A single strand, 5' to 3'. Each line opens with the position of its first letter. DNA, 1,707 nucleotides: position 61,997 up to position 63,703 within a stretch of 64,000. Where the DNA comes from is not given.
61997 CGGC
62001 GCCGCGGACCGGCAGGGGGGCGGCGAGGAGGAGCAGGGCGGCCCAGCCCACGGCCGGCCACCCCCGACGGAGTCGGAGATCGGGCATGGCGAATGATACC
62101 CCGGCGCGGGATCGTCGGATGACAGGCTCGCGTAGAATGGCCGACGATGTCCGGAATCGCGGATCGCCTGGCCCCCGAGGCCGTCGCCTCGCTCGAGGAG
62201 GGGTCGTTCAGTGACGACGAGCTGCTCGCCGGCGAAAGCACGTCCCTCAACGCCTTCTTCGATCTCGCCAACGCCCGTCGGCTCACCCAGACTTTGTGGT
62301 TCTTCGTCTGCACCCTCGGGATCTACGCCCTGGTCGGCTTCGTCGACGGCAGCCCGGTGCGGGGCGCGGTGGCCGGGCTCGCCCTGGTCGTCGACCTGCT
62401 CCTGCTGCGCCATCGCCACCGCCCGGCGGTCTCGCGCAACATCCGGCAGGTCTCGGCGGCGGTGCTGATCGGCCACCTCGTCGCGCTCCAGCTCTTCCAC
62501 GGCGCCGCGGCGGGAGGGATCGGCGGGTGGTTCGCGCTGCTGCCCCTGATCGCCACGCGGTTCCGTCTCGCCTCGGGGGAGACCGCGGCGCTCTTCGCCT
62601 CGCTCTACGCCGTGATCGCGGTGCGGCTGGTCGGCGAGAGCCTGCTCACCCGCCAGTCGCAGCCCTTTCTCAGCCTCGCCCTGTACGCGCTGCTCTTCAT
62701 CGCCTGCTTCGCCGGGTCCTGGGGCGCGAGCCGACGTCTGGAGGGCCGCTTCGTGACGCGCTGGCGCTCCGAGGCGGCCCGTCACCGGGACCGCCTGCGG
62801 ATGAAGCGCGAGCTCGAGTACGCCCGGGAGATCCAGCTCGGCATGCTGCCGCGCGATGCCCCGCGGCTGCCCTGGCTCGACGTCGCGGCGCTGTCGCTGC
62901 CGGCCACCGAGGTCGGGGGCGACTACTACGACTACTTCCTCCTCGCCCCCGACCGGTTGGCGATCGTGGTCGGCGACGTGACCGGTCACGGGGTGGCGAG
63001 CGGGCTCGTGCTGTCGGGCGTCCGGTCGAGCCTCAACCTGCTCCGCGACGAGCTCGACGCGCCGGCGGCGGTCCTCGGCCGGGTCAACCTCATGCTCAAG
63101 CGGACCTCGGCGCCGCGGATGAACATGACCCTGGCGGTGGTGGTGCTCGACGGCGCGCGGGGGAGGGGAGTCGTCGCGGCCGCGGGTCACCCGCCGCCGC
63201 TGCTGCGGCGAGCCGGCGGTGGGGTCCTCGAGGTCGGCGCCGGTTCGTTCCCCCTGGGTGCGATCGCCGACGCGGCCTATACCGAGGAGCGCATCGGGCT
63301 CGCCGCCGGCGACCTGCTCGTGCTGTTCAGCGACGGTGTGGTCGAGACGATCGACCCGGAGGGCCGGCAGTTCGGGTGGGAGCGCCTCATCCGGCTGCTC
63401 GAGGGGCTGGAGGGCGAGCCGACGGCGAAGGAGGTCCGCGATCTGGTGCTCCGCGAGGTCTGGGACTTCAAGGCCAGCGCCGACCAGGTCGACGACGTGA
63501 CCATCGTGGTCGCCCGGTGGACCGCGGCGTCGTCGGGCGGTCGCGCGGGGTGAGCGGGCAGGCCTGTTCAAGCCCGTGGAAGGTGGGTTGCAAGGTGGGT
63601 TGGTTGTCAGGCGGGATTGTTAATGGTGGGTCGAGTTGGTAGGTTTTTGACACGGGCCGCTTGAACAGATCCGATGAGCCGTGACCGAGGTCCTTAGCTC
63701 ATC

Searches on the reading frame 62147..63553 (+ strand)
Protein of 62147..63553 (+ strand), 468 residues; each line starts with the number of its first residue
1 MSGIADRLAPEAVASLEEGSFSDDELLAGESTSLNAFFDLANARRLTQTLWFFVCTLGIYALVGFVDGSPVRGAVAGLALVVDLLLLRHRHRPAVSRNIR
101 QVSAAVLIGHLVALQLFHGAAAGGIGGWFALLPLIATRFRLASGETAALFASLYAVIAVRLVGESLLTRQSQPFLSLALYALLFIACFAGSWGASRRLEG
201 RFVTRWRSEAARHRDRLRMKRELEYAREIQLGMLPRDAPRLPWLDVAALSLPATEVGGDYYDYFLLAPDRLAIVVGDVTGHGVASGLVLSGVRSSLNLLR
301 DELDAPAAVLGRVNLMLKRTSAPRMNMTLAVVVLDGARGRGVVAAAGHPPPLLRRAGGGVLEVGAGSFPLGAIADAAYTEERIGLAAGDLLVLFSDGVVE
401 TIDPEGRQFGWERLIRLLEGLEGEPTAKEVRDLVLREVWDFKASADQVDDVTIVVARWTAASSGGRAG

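Call 8: search_protein_families(library=pfam, proteins=[window:62147-63553:+], max_evalue=0.001)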
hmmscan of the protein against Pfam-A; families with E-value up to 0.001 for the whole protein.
window:62147-63553:+ (468 aa): 1 family
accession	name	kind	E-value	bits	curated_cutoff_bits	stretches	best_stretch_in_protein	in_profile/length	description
PF07228.17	SpoIIE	-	2.1e-42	145.7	25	1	268-458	2-191/192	Stage II sporulation protein E (SpoIIE)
